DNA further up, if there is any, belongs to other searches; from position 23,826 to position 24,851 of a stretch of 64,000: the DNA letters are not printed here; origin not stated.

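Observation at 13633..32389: Candidate new anaerobic catabolic island for a pyrimidine-ring compound (reductive ring opening plus AOR plus B12 mutase)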

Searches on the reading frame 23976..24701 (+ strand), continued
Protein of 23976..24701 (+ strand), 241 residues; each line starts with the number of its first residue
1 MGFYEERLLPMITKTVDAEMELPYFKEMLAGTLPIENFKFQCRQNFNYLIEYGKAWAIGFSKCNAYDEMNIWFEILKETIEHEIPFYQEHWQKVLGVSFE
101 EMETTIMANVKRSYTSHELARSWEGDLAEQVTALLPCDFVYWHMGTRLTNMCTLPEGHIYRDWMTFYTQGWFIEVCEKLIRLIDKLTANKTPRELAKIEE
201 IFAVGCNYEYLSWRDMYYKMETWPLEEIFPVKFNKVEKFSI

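Call 37: search_solved_structures(query=window:23976-24701:+, show_alignments=4, max_evalue=0.00001)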
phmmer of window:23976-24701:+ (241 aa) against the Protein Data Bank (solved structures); distinct sequences matched with E-value up to 0.00001: 12.
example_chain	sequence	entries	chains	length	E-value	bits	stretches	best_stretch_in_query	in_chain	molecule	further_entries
1tyh_A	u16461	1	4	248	2.9e-23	85.9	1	23-226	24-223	Transcriptional activator tenA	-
1to9_A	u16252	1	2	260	3.8e-23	85.6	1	23-226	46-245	THI-4 protein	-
1yaf_A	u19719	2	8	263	4.4e-23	85.3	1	23-226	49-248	Transcriptional activator tenA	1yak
3ibx_A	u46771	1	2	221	5.1e-23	85.1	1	23-218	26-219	Putative thiaminase II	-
2qcx_A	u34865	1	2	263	1.4e-22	83.7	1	23-226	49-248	Transcriptional activator tenA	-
2rd3_A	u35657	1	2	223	1.8e-22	83.4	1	23-218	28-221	Transcriptional regulator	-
1udd_A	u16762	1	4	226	2.8e-18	69.6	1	20-214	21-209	transcriptional regulator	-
3rm5_A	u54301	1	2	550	1.1e-16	64.4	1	10-214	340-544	Hydroxymethylpyrimidine/phosphomethylpyrimidine kinase THI20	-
2gm7_A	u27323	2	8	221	2.5e-15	60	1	22-185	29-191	tenA homolog/Thi-4 Thiaminase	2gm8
3mvu_A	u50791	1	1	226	1.4e-13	54.2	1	25-187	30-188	TenA family transcriptional regulator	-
4fn6_A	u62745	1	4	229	3.1e-10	43.3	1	20-224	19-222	thiaminase-2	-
3no6_A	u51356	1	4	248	1.4e-07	34.5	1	23-223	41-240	Transcriptional activator TenA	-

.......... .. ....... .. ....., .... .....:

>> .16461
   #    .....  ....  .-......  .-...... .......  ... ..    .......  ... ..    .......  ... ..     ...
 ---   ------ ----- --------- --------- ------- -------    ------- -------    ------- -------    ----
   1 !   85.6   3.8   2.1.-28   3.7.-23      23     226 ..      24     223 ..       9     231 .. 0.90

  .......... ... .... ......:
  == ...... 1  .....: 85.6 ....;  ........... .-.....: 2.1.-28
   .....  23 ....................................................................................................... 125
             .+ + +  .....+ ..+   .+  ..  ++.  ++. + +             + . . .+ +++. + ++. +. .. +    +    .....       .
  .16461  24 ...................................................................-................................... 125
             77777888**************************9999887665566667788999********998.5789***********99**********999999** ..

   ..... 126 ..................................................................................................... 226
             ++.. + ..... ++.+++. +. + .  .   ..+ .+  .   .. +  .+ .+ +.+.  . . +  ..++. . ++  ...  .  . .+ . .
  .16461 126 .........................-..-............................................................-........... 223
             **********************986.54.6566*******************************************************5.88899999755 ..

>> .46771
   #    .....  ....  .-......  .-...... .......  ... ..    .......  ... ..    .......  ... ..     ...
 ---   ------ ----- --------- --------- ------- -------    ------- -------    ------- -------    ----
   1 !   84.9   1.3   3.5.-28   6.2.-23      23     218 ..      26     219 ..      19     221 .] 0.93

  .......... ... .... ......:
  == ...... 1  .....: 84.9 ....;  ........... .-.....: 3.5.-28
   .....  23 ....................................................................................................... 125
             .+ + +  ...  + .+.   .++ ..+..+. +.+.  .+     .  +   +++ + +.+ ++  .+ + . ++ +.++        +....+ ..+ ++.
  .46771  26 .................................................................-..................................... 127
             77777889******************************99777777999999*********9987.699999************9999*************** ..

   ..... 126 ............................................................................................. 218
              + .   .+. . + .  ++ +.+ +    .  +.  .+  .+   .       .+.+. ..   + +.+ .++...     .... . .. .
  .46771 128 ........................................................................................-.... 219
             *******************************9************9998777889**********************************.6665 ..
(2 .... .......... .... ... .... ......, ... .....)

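Call 50: search_protein_families(library=pfam, proteins=[L003:4450-5325:-, L003:5298-6134:-, L003:6242-6922:-, L003:7061-8218:-, L003:8374-9147:-, L003:10806-12395:-, L003:12392-13978:-, L003:14269-15645:-, L003:15649-16809:-, L003:16769-18655:-], max_evalue=0.00001)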
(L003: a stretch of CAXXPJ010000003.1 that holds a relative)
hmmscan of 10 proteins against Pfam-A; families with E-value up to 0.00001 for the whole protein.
L003:4450-5325:- (291 aa): 3 families
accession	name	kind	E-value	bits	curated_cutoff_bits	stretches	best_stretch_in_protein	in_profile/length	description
PF00005.33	ABC_tran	-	1.7e-24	87.4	25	1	28-180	2-137/137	ABC transporter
PF13304.12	AAA_21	-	1.1e-10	42.5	27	1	148-206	234-295/304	AAA domain, putative AbiEii toxin, Type IV TA system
PF02463.25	SMC_N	-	2.3e-08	34.2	40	1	37-217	24-205/220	RecF/RecN/SMC N terminal domain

L003:5298-6134:- (278 aa): 1 family
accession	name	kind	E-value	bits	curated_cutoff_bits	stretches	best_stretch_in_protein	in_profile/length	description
PF02361.21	CbiQ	-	9.4e-17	61.8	25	1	16-238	7-210/216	Cobalt transport protein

L003:6242-6922:- (226 aa): 1 family
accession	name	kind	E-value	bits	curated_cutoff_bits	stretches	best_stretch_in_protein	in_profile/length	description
PF12822.12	ECF_trnsprt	-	9.9e-10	39.1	30.7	1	24-185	3-168/169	ECF transporter, substrate-specific component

L003:7061-8218:- (385 aa): 3 families
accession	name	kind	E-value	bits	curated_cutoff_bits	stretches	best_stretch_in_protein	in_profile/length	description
PF07690.21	MFS_1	-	3.6e-28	98.9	33.4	1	12-339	3-346/347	Major Facilitator Superfamily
PF06779.20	MFS_4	-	9.9e-08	32.1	26.3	1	52-153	236-339/364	Uncharacterised MFS-type transporter YbfB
PF00083.30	Sugar_tr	-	1.2e-06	28.2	22.3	1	31-145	33-154/452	Sugar (and other) transporter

L003:8374-9147:- (257 aa): 0 families

L003:10806-12395:- (529 aa): 1 family
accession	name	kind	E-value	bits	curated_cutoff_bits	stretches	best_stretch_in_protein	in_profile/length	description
PF00150.24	Cellulase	-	1.1e-30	107.5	23.5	1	71-316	18-270/272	Cellulase (glycosyl hydrolase family 5)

L003:12392-13978:- (528 aa): 1 family
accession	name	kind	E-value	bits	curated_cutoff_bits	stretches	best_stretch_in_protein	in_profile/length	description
PF00528.27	BPD_transp_1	-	8.1e-20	71.8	26.4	1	337-519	2-180/184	Binding-protein-dependent transport system inner membrane component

L003:14269-15645:- (458 aa): 2 families
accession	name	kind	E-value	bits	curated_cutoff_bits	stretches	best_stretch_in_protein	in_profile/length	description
PF01547.30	SBP_bac_1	-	7e-26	92.4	26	1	102-374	15-304/307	Bacterial extracellular solute-binding protein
PF13416.11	SBP_bac_8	-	2.8e-24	86.8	27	1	92-387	2-260/279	Bacterial extracellular solute-binding protein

L003:15649-16809:- (386 aa): 3 families
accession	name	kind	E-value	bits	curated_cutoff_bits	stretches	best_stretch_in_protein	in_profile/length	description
PF00072.30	Response_reg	-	9.3e-28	97.1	30.2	1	15-127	1-110/111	Response regulator receiver domain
PF12833.13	HTH_18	-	1.2e-19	70.8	33.6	1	298-375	2-79/80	Helix-turn-helix domain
PF00165.29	HTH_AraC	-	1.6e-12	47.7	26.6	1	341-374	9-41/42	Bacterial regulatory helix-turn-helix proteins, AraC family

L003:16769-18655:- (628 aa): 2 families
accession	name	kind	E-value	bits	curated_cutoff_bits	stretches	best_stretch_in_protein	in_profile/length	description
PF06580.19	His_kinase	-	5.2e-25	87.9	25.2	1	411-490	1-81/81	Histidine kinase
PF02518.31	HATPase_c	-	1e-14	55.4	26.4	1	508-617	8-109/111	Histidine kinase-, DNA gyrase B-, and HSP90-like ATPase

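Call 54: search_protein_families(library=ncbifam, proteins=[L008:6680-8182:-, L008:8673-9254:+, L008:705-2042:-, L008:4289-5491:-, L010:12627-14177:+, L010:974-1378:+, L011:1767-3320:+, L014:1568-1966:+], max_evalue=0.00001)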
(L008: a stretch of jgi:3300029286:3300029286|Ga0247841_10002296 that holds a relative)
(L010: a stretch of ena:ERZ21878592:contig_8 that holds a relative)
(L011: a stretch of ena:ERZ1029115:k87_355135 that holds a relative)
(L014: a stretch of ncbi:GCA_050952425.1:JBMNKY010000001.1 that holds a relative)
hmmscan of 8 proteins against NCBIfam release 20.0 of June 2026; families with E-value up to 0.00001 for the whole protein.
L008:6680-8182:- (500 aa): 1 family
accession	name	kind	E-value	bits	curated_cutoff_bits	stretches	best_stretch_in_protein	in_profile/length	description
TIGR04541.1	thiaminase_BcmE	equivalog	1.6e-33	116.2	175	1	115-469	20-359/381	thiamine pyridinylase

L008:8673-9254:+ (193 aa): 0 families

L008:705-2042:- (445 aa): 53 families (the best 25 are shown)
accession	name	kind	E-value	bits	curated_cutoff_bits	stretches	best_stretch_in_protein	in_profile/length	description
NF004701.0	PRK06038.1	equivalog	2.5e-123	412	609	1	6-440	3-428/432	N-ethylammeline chlorohydrolase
NF005557.0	PRK07228.1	equivalog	2.9e-112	375.6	522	1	9-443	3-442/445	5'-deoxyadenosine deaminase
NF006549.0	PRK09045.1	equivalog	1.9e-98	330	540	1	4-440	5-441/444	TRZ/ATZ family hydrolase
NF006252.0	PRK08393.1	equivalog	5.7e-94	315.5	617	1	9-437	3-422/424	N-ethylammeline chlorohydrolase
NF004995.0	PRK06380.1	subfamily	2.4e-85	287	567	1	9-429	3-414/418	metal-dependent hydrolase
NF005540.0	PRK07203.1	equivalog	6.7e-75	252.4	444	1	9-440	2-440/444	putative aminohydrolase SsnA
NF012037.0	PRK15493.1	equivalog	4.5e-74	249.8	779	1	15-435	9-430/435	bifunctional S-methyl-5'-thioadenosine deaminase/S-adenosylhomocysteine deaminase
TIGR03314.1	Se_ssnA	subfamily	1.3e-72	245.1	455.5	1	9-440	1-439/441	putative selenium metabolism protein SsnA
NF006055.0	PRK08203.1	equivalog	1.2e-71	241.6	532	1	8-441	6-453/455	8-oxoguanine deaminase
NF005211.0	PRK06687.1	equivalog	7.6e-68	229.2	703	1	16-423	9-418/419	TRZ/ATZ family protein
NF006056.0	PRK08204.1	subfamily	4.5e-64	216.9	391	1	6-442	2-444/449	hypothetical protein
NF009059.0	PRK12393.1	equivalog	7.8e-59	199.6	543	2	196-440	220-457/460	amidohydrolase family protein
TIGR02967.1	guan_deamin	equivalog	6.9e-52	176.8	375.4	1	24-410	2-401/401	guanine deaminase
NF004801.0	PRK06151.1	subfamily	4.2e-47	161.1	416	1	12-440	7-464/491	chlorohydrolase family protein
NF006679.0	PRK09228.1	subfamily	1.8e-45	155.5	351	1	20-415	23-431/433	guanine deaminase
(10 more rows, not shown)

L008:4289-5491:- (400 aa): 0 families

L010:12627-14177:+ (516 aa): 41 families (the best 25 are shown)
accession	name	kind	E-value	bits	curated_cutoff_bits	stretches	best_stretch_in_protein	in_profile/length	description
NF002852.0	PRK03137.1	subfamily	4.2e-218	725.3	648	1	4-516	4-514/514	L-glutamate gamma-semialdehyde dehydrogenase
TIGR01237.1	D1pyr5carbox2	equivalog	1.3e-199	664.3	659.65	1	5-516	1-511/511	L-glutamate gamma-semialdehyde dehydrogenase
TIGR01236.1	D1pyr5carbox1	equivalog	2.2e-104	350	613.6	1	7-516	2-521/533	L-glutamate gamma-semialdehyde dehydrogenase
NF042993.1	AlphKGSA_gudD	equivalog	7.2e-104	348.2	770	1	49-512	18-478/481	alpha-ketoglutaric semialdehyde dehydrogenase GucD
NF052305.1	DioxValDhHalo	equivalog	5.7e-102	342.1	750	1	49-501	19-467/483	2,5-dioxovalerate dehydrogenase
NF008869.0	PRK11904.1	equivalog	1.3e-99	334.5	747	1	10-513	528-1025/1042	bifunctional proline dehydrogenase/L-glutamate gamma-semialdehyde dehydrogenase PutA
TIGR02299.1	HpaE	equivalog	2.4e-89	300.2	638.35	1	42-512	6-474/488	5-carboxymethyl-2-hydroxymuconate semialdehyde dehydrogenase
TIGR01804.1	BADH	equivalog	2.3e-86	290.2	668.6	1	51-494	14-452/467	betaine-aldehyde dehydrogenase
NF006916.0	PRK09407.1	equivalog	5.2e-84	282.7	521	1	61-514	44-492/526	succinic semialdehyde dehydrogenase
NF009725.0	PRK13252.1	equivalog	2.4e-83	280.2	593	1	41-511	11-476/488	betaine-aldehyde dehydrogenase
TIGR01780.1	SSADH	subfamily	9.4e-83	278.6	646.35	1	63-498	9-440/448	succinate-semialdehyde dehydrogenase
NF040792.1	glyc_ald_dh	equivalog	6.4e-82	276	760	1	50-502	16-465/488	D-glyceraldehyde dehydrogenase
NF010000.0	PRK13473.1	subfamily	1.2e-81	274.8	615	1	40-493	6-452/475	aminobutyraldehyde dehydrogenase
NF040648.1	lactal_redase_Meth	equivalog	2e-79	267.8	650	1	39-493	1-442/463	lactaldehyde dehydrogenase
NF007497.0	PRK10090.1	equivalog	2.4e-78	264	500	1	37-503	7-470/480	aldehyde dehydrogenase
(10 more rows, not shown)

L010:974-1378:+ (134 aa): 3 families
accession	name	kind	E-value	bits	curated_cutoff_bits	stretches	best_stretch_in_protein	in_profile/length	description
TIGR03081.1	metmalonyl_epim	equivalog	5.1e-38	130.5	114.95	1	2-129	1-129/129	methylmalonyl-CoA epimerase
TIGR00068.2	glyox_I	equivalog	4.3e-09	36.4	120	0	5-56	90-140/143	lactoylglutathione lyase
TIGR01263.1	4HPPD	equivalog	9.7e-07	28.6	277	1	3-103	3-102/353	4-hydroxyphenylpyruvate dioxygenase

L011:1767-3320:+ (517 aa): 40 families (the best 25 are shown)
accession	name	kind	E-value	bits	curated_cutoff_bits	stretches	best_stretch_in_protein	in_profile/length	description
NF002852.0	PRK03137.1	subfamily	1.2e-205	684.2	648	1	3-516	3-514/514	L-glutamate gamma-semialdehyde dehydrogenase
TIGR01237.1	D1pyr5carbox2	equivalog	1e-186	621.7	659.65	1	7-516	3-511/511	L-glutamate gamma-semialdehyde dehydrogenase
NF042993.1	AlphKGSA_gudD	equivalog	4.1e-102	342.4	770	1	48-512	17-478/481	alpha-ketoglutaric semialdehyde dehydrogenase GucD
NF052305.1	DioxValDhHalo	equivalog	1.3e-101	340.9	750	1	47-515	17-482/483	2,5-dioxovalerate dehydrogenase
TIGR01236.1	D1pyr5carbox1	equivalog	2.6e-96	323.4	613.6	1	18-516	14-521/533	L-glutamate gamma-semialdehyde dehydrogenase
NF008869.0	PRK11904.1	equivalog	4.2e-94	316.2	747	1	6-513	524-1025/1042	bifunctional proline dehydrogenase/L-glutamate gamma-semialdehyde dehydrogenase PutA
TIGR01804.1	BADH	equivalog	5.8e-88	295.4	668.6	1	50-500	13-458/467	betaine-aldehyde dehydrogenase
TIGR02299.1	HpaE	equivalog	4.9e-86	289.2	638.35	1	41-513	5-475/488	5-carboxymethyl-2-hydroxymuconate semialdehyde dehydrogenase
TIGR01780.1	SSADH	subfamily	1.2e-84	284.8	646.35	1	62-503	8-445/448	succinate-semialdehyde dehydrogenase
NF009725.0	PRK13252.1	equivalog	9.5e-83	278.2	593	1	47-512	19-477/488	betaine-aldehyde dehydrogenase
NF010000.0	PRK13473.1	subfamily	6.1e-82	275.7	615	1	40-494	6-453/475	aminobutyraldehyde dehydrogenase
NF006916.0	PRK09407.1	equivalog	6e-81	272.6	521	1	61-514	44-492/526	succinic semialdehyde dehydrogenase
NF040792.1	glyc_ald_dh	equivalog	7.4e-78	262.6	760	1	49-505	15-468/488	D-glyceraldehyde dehydrogenase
NF040648.1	lactal_redase_Meth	equivalog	7.5e-78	262.6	650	1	39-493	1-442/463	lactaldehyde dehydrogenase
NF007497.0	PRK10090.1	equivalog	1.8e-75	254.6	500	1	41-505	11-472/480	aldehyde dehydrogenase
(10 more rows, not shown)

L014:1568-1966:+ (132 aa): 3 families
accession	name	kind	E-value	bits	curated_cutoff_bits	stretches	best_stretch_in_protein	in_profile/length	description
TIGR03081.1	metmalonyl_epim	equivalog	3e-39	134.5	114.95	1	2-129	1-129/129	methylmalonyl-CoA epimerase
TIGR01263.1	4HPPD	equivalog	4.8e-08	32.9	277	1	4-101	160-266/353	4-hydroxyphenylpyruvate dioxygenase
TIGR00068.2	glyox_I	equivalog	4.8e-06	26.5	120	0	5-55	90-139/143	lactoylglutathione lyase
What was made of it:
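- It passes the methylmalonyl-CoA epimerase equivalog in L010 and L014 (call 54).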

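Call 59: search_protein_families(library=pfam, proteins=[L014:12631-12894:+], max_evalue=5)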
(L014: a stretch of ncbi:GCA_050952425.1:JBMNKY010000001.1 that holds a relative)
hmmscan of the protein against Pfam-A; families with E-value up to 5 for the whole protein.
L014:12631-12894:+ (87 aa): 5 families
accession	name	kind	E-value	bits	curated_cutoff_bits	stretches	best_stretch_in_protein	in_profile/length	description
PF02597.26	ThiS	-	0.0002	22.3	22.5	1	20-87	16-76/76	ThiS family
PF07033.16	Orthopox_B11R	-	0.021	15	25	1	13-59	3-49/71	Orthopoxvirus B11R protein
PF00498.31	FHA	-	0.052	14.4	20.7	1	58-80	44-66/67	FHA domain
PF09466.15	Yqai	-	0.12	13.1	20.2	1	14-39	31-57/66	Hypothetical protein Yqai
PF01479.30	S4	-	0.15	12.2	22.8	1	58-78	28-48/48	S4 domain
